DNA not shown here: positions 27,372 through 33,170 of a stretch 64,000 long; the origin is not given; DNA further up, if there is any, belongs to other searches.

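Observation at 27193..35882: NfeD - flotillin - giant AAA+ ATPase - zinc-ribbon operon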

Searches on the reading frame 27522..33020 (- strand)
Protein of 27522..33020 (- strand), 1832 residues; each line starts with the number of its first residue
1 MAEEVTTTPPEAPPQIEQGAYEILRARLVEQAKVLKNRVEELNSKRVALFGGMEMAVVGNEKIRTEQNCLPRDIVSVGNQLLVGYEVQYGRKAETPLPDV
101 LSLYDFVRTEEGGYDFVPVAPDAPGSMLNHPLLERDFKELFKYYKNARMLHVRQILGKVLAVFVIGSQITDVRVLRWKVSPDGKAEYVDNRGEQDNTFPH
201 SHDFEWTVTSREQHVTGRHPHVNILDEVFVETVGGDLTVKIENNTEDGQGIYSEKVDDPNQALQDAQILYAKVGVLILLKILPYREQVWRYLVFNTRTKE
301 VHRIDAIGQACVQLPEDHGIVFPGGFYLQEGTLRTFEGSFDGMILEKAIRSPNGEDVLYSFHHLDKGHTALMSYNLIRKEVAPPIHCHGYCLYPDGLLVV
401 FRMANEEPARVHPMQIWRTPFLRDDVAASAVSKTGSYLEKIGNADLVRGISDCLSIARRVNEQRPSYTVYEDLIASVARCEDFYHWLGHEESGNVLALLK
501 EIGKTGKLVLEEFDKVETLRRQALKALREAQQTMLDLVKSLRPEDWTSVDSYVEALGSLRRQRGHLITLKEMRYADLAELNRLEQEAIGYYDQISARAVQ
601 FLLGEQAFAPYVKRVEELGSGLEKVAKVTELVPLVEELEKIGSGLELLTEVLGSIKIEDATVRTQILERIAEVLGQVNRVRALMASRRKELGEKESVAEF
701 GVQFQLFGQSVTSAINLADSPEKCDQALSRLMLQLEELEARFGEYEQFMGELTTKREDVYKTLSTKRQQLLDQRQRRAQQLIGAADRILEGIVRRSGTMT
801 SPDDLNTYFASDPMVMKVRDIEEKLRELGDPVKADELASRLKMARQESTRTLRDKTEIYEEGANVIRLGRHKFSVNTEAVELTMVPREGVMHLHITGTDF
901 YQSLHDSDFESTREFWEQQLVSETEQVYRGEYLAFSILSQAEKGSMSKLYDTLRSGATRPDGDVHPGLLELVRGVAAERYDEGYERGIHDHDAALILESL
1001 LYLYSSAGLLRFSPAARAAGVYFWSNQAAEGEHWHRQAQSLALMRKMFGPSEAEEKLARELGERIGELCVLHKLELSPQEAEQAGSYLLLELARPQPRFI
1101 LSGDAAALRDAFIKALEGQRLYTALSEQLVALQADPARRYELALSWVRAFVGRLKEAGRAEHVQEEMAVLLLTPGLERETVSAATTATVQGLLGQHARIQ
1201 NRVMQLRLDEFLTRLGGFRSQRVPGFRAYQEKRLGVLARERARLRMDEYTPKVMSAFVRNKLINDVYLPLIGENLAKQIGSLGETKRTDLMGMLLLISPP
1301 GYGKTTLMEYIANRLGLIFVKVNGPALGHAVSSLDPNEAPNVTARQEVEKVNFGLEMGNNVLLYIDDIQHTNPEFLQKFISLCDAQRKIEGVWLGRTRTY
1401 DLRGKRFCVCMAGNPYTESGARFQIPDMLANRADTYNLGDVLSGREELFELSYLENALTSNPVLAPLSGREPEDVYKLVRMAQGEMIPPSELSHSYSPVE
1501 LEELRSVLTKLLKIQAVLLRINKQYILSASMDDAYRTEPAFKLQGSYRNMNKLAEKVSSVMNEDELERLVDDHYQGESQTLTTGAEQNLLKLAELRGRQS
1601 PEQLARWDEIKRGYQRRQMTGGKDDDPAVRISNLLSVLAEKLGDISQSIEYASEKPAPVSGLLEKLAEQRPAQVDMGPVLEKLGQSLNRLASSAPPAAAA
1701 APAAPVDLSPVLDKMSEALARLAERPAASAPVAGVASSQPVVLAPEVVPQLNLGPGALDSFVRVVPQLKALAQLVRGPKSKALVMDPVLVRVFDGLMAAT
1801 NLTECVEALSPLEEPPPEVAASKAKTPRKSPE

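Call 8: search_protein_families(library=pfam, proteins=[window:27522-33020:-], max_evalue=0.01)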
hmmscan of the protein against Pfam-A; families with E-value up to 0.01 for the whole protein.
window:27522-33020:- (1832 aa): 6 families
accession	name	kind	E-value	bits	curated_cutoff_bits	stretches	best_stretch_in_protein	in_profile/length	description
PF12458.13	DUF3686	-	4.2e-191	635.7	25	1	35-485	2-448/448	ATPase involved in DNA repair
PF25472.1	DUF7902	-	1.4e-28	99.4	26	1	606-690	1-85/85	Domain of unknown function (DUF7902)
PF00004.35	AAA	-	9.7e-07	29.7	21.2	1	1294-1371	1-69/131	ATPase family associated with various cellular activities (AAA)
PF13401.12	AAA_22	-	2.1e-05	25.3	27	1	1292-1386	6-113/130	AAA domain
PF07728.20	AAA_5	-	0.00027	21.4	22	1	1294-1417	2-125/139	AAA domain (dynein-related subfamily)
PF05496.18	RuvB_N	-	0.00027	21.2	27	1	1285-1330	27-72/159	Holliday junction DNA helicase RuvB P-loop domain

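Call 9: search_protein_families(library=ncbifam, proteins=[window:27522-33020:-], max_evalue=0.01)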
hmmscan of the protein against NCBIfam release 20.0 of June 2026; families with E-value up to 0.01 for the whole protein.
window:27522-33020:- (1832 aa): 3 families
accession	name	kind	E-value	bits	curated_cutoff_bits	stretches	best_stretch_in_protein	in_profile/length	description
NF000868.0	PRK00080.1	equivalog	7.9e-05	21.7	282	1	1285-1330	45-90/330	Holliday junction branch migration DNA helicase RuvB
TIGR00635.1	ruvB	equivalog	0.00059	19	299.05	1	1286-1329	25-68/305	Holliday junction branch migration DNA helicase RuvB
TIGR01243.1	CDC48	subfamily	0.0057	15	802.65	0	1294-1327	215-248/733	CDC48 family AAA ATPase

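Call 11: search_protein_families(library=padloc, proteins=[window:27522-33020:-], max_evalue=0.1)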
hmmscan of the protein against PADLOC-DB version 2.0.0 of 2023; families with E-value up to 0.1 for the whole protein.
window:27522-33020:- (1832 aa): 4 families
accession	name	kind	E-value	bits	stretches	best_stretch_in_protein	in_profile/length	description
PDLC04232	IetA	-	0.00054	17.5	1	1293-1322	118-147/330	-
PDLC02196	IetA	-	0.0022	15.5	1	1289-1323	120-154/374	-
PDLC02195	IetA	-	0.014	12.7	1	1293-1321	139-167/395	-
PDLC04140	mad8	-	0.087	10.3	0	1290-1318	26-54/314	mads_8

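Call 15: search_solved_structures(query=window:27522-33020:-, max_evalue=1)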
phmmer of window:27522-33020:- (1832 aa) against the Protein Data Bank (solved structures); distinct sequences matched with E-value up to 1: 97 (the best 60 are shown).
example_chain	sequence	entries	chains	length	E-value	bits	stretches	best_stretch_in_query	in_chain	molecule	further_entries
6chs_H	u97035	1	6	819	0.00067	20.6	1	1294-1333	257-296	Putative cell division control protein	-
7wub_C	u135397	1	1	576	0.00068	20.6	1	1294-1331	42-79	Transitional endoplasmic reticulum ATPase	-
7wub_D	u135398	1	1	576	0.00068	20.6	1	1294-1331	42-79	Transitional endoplasmic reticulum ATPase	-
6mck_A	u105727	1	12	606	0.00078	20.4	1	1294-1331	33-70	Transitional endoplasmic reticulum ATPase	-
9bji_A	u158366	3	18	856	0.00084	20.3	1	1294-1327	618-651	Nuclear valosin-containing protein-like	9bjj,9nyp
9m4n_A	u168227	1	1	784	0.0011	19.9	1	1294-1332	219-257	Cell division control protein 48 homolog A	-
9m3v_A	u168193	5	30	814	0.0012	19.8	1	1294-1332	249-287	Cell division control protein 48 homolog A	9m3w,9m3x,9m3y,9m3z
7lmy_A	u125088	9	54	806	0.0013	19.7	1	1294-1331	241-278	Transitional endoplasmic reticulum ATPase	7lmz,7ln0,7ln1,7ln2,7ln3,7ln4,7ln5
7rlb_A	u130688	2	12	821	0.0013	19.6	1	1294-1331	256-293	Transitional endoplasmic reticulum ATPase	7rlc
7rlj_A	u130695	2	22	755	0.0013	19.6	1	1294-1331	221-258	Transitional endoplasmic reticulum ATPase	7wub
8yka_A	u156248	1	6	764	0.0014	19.6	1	1294-1331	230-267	Transitional endoplasmic reticulum ATPase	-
5c18_A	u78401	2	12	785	0.0015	19.5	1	1294-1331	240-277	Transitional endoplasmic reticulum ATPase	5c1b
7y4w_A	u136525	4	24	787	0.0015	19.5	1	1294-1331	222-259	Transitional endoplasmic reticulum ATPase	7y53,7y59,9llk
5c19_A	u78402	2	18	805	0.0015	19.4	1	1294-1331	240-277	Transitional endoplasmic reticulum ATPase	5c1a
7rlh_A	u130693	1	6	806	0.0016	19.4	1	1294-1331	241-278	Transitional endoplasmic reticulum ATPase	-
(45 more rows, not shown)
